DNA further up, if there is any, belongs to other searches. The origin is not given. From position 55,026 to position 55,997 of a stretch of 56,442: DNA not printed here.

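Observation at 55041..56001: A 70-bp duplication of the miaA 3' end brackets an inserted gene, resembling an integration scar without a recombinase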

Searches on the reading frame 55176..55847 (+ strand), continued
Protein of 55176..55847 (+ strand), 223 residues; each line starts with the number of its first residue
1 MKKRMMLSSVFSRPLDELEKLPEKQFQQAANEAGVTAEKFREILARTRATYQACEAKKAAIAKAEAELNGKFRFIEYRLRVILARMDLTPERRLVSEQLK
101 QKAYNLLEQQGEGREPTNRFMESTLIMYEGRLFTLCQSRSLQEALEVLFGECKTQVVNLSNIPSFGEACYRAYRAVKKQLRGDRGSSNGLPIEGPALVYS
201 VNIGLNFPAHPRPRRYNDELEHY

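Call 56: find_encoding_contigs(protein=P0138, flank=6000)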
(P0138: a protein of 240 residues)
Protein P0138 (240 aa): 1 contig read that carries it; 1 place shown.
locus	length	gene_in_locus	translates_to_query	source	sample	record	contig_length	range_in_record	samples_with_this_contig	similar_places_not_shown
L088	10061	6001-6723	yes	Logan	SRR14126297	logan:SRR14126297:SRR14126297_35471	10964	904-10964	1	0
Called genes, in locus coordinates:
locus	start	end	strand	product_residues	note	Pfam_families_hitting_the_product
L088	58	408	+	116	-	-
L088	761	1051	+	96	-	-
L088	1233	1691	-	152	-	-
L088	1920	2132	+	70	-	-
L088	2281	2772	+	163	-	-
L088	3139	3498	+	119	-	-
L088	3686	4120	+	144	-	-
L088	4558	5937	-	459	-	-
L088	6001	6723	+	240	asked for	-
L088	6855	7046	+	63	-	-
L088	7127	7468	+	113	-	PF06689:zf-C4_ClpX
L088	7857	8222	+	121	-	-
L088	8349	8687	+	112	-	-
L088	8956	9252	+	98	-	-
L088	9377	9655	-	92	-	-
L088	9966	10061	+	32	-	?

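Call 57: find_encoding_contigs(protein=P0135, flank=6000)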
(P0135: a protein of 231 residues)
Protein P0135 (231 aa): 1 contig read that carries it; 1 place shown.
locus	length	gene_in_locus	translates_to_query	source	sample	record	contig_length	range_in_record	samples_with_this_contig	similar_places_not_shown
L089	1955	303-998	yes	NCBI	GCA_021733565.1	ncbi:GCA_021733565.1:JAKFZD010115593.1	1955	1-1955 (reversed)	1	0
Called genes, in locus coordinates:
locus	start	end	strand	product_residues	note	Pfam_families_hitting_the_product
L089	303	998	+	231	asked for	-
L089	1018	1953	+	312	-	?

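Call 58: find_encoding_contigs(protein=P0127, flank=6000)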
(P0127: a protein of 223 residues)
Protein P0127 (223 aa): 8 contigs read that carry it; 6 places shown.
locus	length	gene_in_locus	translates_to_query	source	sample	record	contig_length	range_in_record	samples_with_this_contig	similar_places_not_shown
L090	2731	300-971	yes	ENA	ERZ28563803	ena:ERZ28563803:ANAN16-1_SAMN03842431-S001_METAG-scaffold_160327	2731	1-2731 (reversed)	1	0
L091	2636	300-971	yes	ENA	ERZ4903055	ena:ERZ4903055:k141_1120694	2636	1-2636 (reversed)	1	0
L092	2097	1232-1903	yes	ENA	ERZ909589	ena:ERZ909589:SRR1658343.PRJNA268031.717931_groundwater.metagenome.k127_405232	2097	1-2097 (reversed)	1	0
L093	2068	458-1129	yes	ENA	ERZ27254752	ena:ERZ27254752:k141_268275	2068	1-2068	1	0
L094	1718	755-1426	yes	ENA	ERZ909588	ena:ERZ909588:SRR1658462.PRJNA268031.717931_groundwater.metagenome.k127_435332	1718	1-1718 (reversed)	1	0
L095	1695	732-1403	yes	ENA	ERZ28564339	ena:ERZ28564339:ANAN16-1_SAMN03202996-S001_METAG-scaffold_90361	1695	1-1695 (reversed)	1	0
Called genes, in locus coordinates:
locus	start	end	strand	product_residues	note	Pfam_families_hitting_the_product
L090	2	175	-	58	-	?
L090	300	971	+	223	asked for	-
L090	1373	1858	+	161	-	-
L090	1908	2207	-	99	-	-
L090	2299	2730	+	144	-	?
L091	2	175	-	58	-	?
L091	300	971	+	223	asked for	-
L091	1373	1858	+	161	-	-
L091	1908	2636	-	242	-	?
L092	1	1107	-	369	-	?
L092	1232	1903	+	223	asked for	-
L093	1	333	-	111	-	?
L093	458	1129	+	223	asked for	-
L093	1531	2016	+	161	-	-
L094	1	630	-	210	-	?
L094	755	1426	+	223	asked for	-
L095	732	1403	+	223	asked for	-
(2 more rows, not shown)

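Call 60: search_protein_families(library=pfam, proteins=[L092:1-1107:-, L091:1373-1858:+, L091:1908-2636:-, L089:1018-1953:+, L088:4558-5937:-, L088:7127-7468:+, L088:2281-2772:+, L088:3686-4120:+, L003:10915-11325:+, L003:7436-8221:+], max_evalue=0.01)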
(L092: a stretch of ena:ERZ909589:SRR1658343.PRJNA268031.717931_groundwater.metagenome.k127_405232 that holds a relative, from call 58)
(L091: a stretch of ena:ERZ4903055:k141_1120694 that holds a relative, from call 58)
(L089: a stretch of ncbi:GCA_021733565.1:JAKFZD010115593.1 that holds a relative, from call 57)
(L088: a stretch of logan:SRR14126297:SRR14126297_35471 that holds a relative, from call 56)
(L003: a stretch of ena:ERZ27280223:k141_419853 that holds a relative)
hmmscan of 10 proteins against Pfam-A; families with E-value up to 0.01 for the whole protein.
L092:1-1107:- (369 aa): 4 families
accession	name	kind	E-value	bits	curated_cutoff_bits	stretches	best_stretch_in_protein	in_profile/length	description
PF03572.23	Peptidase_S41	-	5.7e-37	127.3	24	1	231-368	4-139/165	Peptidase family S41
PF17820.7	PDZ_6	-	1.2e-12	47.8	27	1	139-191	2-52/54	PDZ domain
PF00595.29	PDZ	-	1e-11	45.5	23.2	1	120-191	8-80/81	PDZ domain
PF13180.12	PDZ_2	-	3.4e-06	27.7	27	1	127-193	4-69/80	PDZ domain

L091:1373-1858:+ (161 aa): 0 families

L091:1908-2636:- (242 aa): 0 families

L089:1018-1953:+ (312 aa): 2 families
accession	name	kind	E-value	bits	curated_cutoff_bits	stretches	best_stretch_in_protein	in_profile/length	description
PF18895.5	T4SS_pilin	-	3.5e-07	30.6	26.6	1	46-111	5-69/71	Type IV secretion system pilin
PF10320.15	7TM_GPCR_Srsx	-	0.0034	17.3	24.1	1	47-121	139-214/257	Serpentine type 7TM GPCR chemoreceptor Srsx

L088:4558-5937:- (459 aa): 0 families

L088:7127-7468:+ (113 aa): 1 family
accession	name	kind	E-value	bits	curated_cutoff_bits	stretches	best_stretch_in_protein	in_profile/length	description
PF06689.19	zf-C4_ClpX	-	9.5e-18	64.3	27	1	10-46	2-39/39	ClpX C4-type zinc finger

L088:2281-2772:+ (163 aa): 0 families

L088:3686-4120:+ (144 aa): 0 families

L003:10915-11325:+ (136 aa): 0 families

L003:7436-8221:+ (261 aa): 0 families

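Call 61: search_protein_families(library=phrogs, proteins=[L092:1-1107:-, L091:1373-1858:+, L091:1908-2636:-, L089:1018-1953:+, L088:4558-5937:-, L088:7127-7468:+, L088:2281-2772:+, L088:3686-4120:+], max_evalue=0.01)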
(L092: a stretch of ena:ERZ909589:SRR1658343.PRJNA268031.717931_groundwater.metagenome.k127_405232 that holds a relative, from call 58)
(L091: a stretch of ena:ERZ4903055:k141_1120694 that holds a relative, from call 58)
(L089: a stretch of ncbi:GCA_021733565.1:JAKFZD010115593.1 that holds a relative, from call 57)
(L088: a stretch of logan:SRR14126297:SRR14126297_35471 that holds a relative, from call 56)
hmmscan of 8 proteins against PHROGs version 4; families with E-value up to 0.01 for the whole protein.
L092:1-1107:- (369 aa): 0 families

L091:1373-1858:+ (161 aa): 0 families

L091:1908-2636:- (242 aa): 0 families

L089:1018-1953:+ (312 aa): 0 families

L088:4558-5937:- (459 aa): 0 families

L088:7127-7468:+ (113 aa): 4 families
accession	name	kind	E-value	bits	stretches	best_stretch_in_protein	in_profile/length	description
phrog_6797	-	unknown function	5.3e-17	63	1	3-46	58-101/107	-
phrog_12435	-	other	1.4e-11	45.2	1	6-45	3-42/65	protease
phrog_5259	-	unknown function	8.6e-07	29.7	1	6-48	8-53/70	-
phrog_20296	-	unknown function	3.2e-06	28.4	1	10-93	6-89/121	-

L088:2281-2772:+ (163 aa): 0 families

L088:3686-4120:+ (144 aa): 0 families

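Call 76: find_encoding_contigs(protein=P0126, flank=5000, max_places=6)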
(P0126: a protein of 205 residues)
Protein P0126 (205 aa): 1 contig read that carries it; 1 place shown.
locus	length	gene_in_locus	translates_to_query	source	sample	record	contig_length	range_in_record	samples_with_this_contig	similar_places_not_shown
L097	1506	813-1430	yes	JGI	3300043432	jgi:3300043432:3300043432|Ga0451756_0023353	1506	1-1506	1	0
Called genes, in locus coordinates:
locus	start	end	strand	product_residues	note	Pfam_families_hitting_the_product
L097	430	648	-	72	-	-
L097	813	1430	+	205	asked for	-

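Call 77: find_encoding_contigs(protein=P0125, flank=5000, max_places=6)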
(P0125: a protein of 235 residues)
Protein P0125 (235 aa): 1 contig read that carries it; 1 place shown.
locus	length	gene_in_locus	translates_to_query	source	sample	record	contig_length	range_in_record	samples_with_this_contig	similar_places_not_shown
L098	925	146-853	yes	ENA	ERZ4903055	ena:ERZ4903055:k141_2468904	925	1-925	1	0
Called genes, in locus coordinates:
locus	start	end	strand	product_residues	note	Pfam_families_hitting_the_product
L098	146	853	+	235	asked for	-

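Call 87: predict_structure(alignment_id=A3)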
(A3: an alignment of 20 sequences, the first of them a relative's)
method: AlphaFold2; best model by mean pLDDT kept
length: 223 residues; sequences in the alignment: 20
mean_pLDDT: 82.9   pTM: 0.62
mean pLDDT of the five models: 82.9, 82.4, 82.2, 81.3, 80.4
residues with pLDDT >= 90: 132; 70-90: 39; 50-70: 19; < 50: 33
segments of 3 or more residues with pLDDT < 50: 1-7, 184-204, 220-223
pLDDT, mean of each block of 10 residues (from residue 1): 48 82 88 89 90 92 90 91 94 98 97 96 98 97 97 97 97 95 51 44 50 53 48
secondary structure, 60 per line:
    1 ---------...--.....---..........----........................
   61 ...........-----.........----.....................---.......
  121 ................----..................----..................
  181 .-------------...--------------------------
elements in order: H15-19 H23-32 H37-71 H77-85 H90-110 H114-136 H141-158 H163-181

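Call 90: fold_search(model_id=the predicted structure, library=pdb)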
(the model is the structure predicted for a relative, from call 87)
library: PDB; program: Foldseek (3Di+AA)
matches with E <= 10: 74; with E <= 0.001: 0
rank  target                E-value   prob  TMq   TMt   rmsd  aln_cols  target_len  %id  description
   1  1h7c                  1.3e+00  0.14  0.16  0.27  17.2       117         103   16  human tubulin chaperone cofactor a (released 2002-06-13)
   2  1x90_A                2.3e+00  0.18  0.23  0.29   9.4       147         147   11  Crystal structure of mutant form B of a pectin methylesterase inhibitor from Arabidopsis (released 2004-12-28)
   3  5f9h_K                2.4e+00  0.21  0.27  0.11  11.8       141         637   11  Crystal structure of RIG-I helicase-RD in complex with 24-mer 5' triphosphate hairpin RNA (released 2016-01-13)
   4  5f9f_G                3.2e+00  0.14  0.20  0.08  11.0       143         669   12  Crystal structure of RIG-I helicase-RD in complex with 24-mer blunt-end hairpin RNA (released 2016-01-13)
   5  3s84_B                3.7e+00  0.05  0.14  0.13  22.2       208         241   18  Dimeric apoA-IV (released 2012-05-16)
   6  7ngg                  3.9e+00  0.08  0.21  0.23  18.1       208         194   12  Mycobacterium tuberculosis transcriptional regulator EthR with bound inhibitory compound (released 2022-02-23)
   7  5f9f_I                4.1e+00  0.14  0.21  0.09   9.4       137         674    9  Crystal structure of RIG-I helicase-RD in complex with 24-mer blunt-end hairpin RNA (released 2016-01-13)
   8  8g7v_C                4.1e+00  0.13  0.23  0.10  11.5       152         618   14  Cryo-EM structure of Riplet:RIG-I:dsRNA complex (end-inter) (released 2023-11-15)
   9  5f98_K                4.1e+00  0.13  0.20  0.09  10.2       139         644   10  Crystal structure of RIG-I in complex with Cap-0 RNA (released 2016-01-13)
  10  5f98_I                4.1e+00  0.11  0.24  0.10  12.3       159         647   12  Crystal structure of RIG-I in complex with Cap-0 RNA (released 2016-01-13)
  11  2rai_A                4.1e+00  0.08  0.17  0.12  23.7       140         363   12  The PX-BAR membrane remodeling unit of Sorting Nexin 9 (released 2007-12-11)
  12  6az6_B                4.1e+00  0.07  0.17  0.19  15.8       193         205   12  Streptococcus agalactiae GntR (released 2017-12-20)
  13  1x8z_A                4.3e+00  0.12  0.21  0.27   8.6       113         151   12  Crystal structure of a pectin methylesterase inhibitor from Arabidopsis thaliana (released 2004-12-28)
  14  9ktw_B                4.5e+00  0.15  0.26  0.10  10.8       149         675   12  Cryo-EM structure of wild type RIG-I with 5'p-RNA (released 2025-12-03)
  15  7tnz_A                4.5e+00  0.13  0.26  0.10  13.5       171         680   13  Cryo-EM structure of RIG-I in complex with p1dsRNA (released 2022-11-02)
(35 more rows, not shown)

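Call 91: fold_search(model_id=the predicted structure, library=viral)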
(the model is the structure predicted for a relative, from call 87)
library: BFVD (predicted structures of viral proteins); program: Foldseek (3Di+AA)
matches with E <= 10: 178; with E <= 0.001: 0
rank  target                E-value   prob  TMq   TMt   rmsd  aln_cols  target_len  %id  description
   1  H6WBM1                7.0e-01  0.15  0.21  0.12  16.3       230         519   16  Phage tail-related protein [Rhodobacter phage RcapNL]
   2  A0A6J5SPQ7            7.8e-01  0.11  0.16  0.16  20.1       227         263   18  Rho termination factor, N-terminal [uncultured Caudovirales phage]
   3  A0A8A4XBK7            9.0e-01  0.11  0.14  0.07  22.8       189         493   14  Uncharacterized protein [Luscinia sibilans CRESS-DNA-virus sp.]
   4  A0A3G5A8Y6            9.9e-01  0.20  0.22  0.11  18.8       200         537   13  Uncharacterized protein [Hyperionvirus sp.]
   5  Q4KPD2                1.0e+00  0.20  0.19  0.07  12.3       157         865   13  ORF 55 [Haloarcula hispanica SH1 virus]
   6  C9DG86                1.2e+00  0.38  0.16  0.34  14.4       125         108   11  Uncharacterized protein [Delftia phage PhiW-14]
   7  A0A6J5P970            1.4e+00  0.09  0.18  0.08  29.2       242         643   14  Uncharacterized protein [uncultured Caudovirales phage]
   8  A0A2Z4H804            1.5e+00  0.09  0.14  0.12  19.9       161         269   13  UL10 [Human herpesvirus 1]
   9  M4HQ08                1.6e+00  0.44  0.24  0.37   6.0        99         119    9  Putative membrane protein [Bacillus phage vB_BceM_Bc431v3]
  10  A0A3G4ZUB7            2.0e+00  0.13  0.20  0.25  15.6       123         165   13  Uncharacterized protein [Edafosvirus sp.]
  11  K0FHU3                2.0e+00  0.06  0.12  0.06  18.3       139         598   15  ORF6 [Human herpesvirus 8]
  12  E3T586                2.1e+00  0.09  0.14  0.17  16.1       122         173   16  Uncharacterized protein [Cafeteria roenbergensis virus (strain BV-PW1)]
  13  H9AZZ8                2.2e+00  0.28  0.24  0.10   9.0       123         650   11  VP18 [Haloarcula hispanica icosahedral virus 2]
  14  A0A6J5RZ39            2.2e+00  0.04  0.12  0.08  21.6       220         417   16  Uncharacterized protein [uncultured Caudovirales phage]
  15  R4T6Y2                2.3e+00  0.28  0.22  0.39   7.2        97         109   12  Uncharacterized protein [Halogranum tailed virus 1]
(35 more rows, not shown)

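Call 95: search_dna_similar(query=window:55176-55844:+, collection=phages, mode=protein, max_evalue=0.01)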
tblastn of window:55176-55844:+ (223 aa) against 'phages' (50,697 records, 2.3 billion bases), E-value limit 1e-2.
No match.

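Call 96: search_dna_similar(query=window:55176-55844:+, collection=plasmids, mode=protein, max_evalue=0.01)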
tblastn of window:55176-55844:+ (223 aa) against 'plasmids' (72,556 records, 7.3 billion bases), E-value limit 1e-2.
No match.
